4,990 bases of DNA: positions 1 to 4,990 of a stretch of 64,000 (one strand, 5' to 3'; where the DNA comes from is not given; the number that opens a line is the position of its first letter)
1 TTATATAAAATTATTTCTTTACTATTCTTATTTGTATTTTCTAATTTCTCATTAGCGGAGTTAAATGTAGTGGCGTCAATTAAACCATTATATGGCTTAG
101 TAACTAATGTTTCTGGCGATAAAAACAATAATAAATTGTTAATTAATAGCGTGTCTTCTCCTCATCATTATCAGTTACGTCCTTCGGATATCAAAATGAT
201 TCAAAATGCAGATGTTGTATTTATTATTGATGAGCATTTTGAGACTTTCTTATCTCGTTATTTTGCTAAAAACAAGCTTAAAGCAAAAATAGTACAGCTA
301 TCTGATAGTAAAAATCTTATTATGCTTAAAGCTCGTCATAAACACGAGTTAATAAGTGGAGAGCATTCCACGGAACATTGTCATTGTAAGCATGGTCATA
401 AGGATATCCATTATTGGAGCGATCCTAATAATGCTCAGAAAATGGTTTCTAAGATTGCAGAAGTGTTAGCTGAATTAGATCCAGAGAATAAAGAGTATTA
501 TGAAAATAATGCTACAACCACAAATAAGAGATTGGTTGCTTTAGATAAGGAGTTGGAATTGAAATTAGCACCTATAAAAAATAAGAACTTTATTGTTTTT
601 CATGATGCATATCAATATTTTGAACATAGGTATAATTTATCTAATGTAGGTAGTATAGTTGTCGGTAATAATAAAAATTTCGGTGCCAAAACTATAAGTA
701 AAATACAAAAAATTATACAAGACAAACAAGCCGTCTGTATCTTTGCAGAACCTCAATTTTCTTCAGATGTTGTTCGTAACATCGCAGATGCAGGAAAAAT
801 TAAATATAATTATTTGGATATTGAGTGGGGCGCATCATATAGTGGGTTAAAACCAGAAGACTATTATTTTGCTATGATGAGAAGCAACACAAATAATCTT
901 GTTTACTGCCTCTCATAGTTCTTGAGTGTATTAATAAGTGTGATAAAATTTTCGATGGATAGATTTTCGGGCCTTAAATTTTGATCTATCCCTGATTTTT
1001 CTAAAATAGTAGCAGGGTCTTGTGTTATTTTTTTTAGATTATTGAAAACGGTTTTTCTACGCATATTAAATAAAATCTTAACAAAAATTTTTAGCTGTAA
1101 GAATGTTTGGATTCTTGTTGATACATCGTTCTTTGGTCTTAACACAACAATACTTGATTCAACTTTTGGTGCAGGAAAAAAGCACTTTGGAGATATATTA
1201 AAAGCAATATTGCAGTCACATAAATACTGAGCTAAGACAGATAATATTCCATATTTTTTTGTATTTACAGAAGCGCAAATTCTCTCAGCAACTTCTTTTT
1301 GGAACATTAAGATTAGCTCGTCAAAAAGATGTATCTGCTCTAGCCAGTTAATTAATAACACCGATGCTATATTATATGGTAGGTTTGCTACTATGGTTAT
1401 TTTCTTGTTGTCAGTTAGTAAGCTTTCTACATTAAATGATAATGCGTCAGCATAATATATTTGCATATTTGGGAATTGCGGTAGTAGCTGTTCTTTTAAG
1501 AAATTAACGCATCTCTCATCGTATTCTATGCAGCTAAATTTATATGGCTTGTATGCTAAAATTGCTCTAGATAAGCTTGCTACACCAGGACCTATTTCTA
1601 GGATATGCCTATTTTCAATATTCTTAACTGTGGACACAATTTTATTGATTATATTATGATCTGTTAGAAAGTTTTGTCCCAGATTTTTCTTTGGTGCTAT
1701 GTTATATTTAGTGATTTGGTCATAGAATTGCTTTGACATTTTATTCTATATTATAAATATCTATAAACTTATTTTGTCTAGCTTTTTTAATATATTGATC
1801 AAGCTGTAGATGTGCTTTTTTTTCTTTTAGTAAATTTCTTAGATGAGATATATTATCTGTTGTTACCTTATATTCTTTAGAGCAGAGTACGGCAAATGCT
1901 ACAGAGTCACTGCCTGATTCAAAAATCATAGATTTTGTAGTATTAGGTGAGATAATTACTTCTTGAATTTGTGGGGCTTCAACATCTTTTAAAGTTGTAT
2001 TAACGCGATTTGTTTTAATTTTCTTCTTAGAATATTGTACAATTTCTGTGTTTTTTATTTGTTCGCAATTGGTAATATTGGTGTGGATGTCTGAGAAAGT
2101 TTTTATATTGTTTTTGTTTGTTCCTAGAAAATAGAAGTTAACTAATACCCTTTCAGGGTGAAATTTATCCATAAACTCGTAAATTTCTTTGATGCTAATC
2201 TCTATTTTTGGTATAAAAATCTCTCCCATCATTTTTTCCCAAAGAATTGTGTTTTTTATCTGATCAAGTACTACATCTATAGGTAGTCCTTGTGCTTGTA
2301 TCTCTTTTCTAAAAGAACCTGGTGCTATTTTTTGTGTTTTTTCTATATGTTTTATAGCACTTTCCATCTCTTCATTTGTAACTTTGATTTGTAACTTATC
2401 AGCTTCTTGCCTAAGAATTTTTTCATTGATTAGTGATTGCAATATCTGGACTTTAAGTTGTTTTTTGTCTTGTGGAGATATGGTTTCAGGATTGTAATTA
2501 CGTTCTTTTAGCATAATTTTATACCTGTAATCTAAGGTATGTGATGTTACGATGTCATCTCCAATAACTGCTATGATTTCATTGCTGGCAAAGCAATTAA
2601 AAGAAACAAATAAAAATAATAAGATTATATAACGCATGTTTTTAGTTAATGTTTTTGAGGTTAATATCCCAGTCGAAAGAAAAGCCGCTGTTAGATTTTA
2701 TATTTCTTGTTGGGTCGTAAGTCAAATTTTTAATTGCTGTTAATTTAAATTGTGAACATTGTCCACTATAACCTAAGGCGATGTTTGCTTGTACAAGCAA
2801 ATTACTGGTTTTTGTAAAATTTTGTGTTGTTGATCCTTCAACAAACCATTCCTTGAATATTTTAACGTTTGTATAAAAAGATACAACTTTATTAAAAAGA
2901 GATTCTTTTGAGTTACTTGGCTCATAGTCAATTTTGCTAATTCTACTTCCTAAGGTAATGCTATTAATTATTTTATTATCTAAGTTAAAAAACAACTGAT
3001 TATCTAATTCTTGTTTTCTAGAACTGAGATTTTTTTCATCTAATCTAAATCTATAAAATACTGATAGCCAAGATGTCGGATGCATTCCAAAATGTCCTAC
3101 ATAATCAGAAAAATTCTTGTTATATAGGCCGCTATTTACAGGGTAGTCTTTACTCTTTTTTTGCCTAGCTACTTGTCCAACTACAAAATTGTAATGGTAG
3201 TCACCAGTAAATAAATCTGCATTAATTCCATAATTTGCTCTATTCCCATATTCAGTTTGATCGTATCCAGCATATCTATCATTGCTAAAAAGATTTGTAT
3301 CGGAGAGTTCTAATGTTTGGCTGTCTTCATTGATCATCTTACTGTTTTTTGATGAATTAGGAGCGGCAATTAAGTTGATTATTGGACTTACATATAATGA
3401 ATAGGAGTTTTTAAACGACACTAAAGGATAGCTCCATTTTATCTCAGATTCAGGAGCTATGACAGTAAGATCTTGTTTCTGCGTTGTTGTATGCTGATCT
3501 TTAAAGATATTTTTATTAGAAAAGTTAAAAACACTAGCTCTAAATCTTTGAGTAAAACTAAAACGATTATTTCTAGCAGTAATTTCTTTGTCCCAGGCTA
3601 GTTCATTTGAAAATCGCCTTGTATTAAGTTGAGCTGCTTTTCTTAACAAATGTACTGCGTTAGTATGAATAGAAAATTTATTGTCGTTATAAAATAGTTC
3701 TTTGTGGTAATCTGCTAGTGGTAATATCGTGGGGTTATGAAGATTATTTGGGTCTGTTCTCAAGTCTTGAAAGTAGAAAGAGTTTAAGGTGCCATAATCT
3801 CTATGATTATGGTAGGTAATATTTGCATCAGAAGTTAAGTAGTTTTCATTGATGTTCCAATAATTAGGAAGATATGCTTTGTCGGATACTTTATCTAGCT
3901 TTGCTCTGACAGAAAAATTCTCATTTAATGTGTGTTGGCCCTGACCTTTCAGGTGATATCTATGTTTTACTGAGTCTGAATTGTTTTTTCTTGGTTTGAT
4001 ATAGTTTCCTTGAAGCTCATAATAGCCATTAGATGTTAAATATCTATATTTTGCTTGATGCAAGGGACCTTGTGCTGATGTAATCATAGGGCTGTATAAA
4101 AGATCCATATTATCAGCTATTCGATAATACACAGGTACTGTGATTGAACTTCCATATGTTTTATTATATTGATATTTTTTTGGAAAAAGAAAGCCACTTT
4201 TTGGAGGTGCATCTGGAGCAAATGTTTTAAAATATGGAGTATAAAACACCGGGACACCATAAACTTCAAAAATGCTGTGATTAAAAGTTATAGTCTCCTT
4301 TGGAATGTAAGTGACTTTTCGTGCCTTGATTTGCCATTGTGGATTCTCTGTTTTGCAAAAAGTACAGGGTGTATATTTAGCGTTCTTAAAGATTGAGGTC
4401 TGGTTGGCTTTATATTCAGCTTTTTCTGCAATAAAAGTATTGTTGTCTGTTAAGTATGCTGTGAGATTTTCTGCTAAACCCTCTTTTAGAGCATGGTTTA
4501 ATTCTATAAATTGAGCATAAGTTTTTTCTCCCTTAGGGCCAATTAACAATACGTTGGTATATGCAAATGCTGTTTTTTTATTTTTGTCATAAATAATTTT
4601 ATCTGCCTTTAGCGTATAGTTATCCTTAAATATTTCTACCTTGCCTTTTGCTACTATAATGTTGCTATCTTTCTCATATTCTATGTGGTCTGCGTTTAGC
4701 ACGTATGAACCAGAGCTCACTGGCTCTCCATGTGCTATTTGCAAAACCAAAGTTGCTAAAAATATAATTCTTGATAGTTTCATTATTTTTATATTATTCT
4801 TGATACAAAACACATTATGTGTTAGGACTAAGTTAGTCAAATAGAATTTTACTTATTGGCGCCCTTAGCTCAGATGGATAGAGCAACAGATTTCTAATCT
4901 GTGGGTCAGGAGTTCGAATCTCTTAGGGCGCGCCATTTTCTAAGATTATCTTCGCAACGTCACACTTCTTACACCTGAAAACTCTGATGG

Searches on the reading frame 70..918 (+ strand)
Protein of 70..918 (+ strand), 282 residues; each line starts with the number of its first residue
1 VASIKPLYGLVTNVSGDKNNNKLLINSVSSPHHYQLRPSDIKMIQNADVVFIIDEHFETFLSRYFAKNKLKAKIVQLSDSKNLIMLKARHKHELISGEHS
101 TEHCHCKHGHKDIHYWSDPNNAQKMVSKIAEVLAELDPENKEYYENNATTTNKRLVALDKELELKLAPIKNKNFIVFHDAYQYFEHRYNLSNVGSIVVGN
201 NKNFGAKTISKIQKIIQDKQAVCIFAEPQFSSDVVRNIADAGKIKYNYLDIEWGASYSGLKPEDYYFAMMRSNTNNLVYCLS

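Call 79: search_protein_families(library=pfam, proteins=[window:70-918:+], max_evalue=0.00001)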
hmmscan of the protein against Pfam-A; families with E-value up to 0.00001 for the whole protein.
window:70-918:+ (282 aa): 1 family
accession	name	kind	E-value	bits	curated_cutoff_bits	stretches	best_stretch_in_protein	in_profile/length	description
PF01297.22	ZnuA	-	7.8e-65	219.4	29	1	2-278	3-261/263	Zinc-uptake complex component A periplasmic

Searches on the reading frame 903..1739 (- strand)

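Call 79: search_protein_families(library=pfam, proteins=[window:903-1739:-], max_evalue=0.00001)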
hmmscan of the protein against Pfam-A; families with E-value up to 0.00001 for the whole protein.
window:903-1739:- (278 aa): 1 family
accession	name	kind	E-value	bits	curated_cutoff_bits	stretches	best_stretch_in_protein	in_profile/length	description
PF00398.26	RrnaAD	-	3.7e-55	187.3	24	1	17-272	5-261/263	Ribosomal RNA adenine dimethylase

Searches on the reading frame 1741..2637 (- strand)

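Call 79: search_protein_families(library=pfam, proteins=[window:1741-2637:-], max_evalue=0.00001)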
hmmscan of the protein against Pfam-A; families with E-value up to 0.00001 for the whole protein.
window:1741-2637:- (298 aa): 3 families
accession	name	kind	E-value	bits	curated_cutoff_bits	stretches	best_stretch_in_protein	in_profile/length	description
PF09312.16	SurA_N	-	6.4e-16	59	30.8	1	19-135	2-116/118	SurA N-terminal domain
PF13624.11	SurA_N_3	-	4.8e-15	56.2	27.2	1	4-137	21-162/162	SurA-like N-terminal domain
PF13623.11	SurA_N_2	-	1.2e-11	45.2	28.5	1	5-102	20-126/145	SurA-like N-terminal domain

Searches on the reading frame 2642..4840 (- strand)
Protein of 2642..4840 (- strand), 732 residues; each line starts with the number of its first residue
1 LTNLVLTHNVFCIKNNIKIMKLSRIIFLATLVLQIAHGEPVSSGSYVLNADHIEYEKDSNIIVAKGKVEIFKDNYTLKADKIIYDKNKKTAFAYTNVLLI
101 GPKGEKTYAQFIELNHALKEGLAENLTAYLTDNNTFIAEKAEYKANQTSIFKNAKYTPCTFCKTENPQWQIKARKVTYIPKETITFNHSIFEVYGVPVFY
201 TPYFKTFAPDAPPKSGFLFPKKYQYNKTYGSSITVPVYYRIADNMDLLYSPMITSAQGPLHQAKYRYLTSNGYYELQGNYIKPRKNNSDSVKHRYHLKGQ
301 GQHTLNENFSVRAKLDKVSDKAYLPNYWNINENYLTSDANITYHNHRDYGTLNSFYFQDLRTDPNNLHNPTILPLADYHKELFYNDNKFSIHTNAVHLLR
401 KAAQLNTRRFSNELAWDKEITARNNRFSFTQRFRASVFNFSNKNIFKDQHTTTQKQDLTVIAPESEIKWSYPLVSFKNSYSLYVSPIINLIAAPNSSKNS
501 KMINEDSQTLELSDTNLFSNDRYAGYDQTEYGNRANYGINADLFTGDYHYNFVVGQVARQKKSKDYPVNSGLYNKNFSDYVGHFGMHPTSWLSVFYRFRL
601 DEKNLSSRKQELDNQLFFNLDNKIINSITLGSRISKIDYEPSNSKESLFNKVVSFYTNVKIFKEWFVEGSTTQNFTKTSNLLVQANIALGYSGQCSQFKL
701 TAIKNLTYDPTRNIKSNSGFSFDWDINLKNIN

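Call 79: search_protein_families(library=pfam, proteins=[window:2642-4840:-], max_evalue=0.00001)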
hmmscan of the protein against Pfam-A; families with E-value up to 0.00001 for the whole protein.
window:2642-4840:- (732 aa): 2 families
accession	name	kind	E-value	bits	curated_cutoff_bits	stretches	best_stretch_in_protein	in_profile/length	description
PF04453.20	LptD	-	1.7e-36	126.8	22.4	1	293-614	2-338/384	LPS transport system D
PF03968.19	LptD_N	-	9.3e-07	29.5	20.4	1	49-150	3-100/113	LptA/(LptD N-terminal domain) LPS transport protein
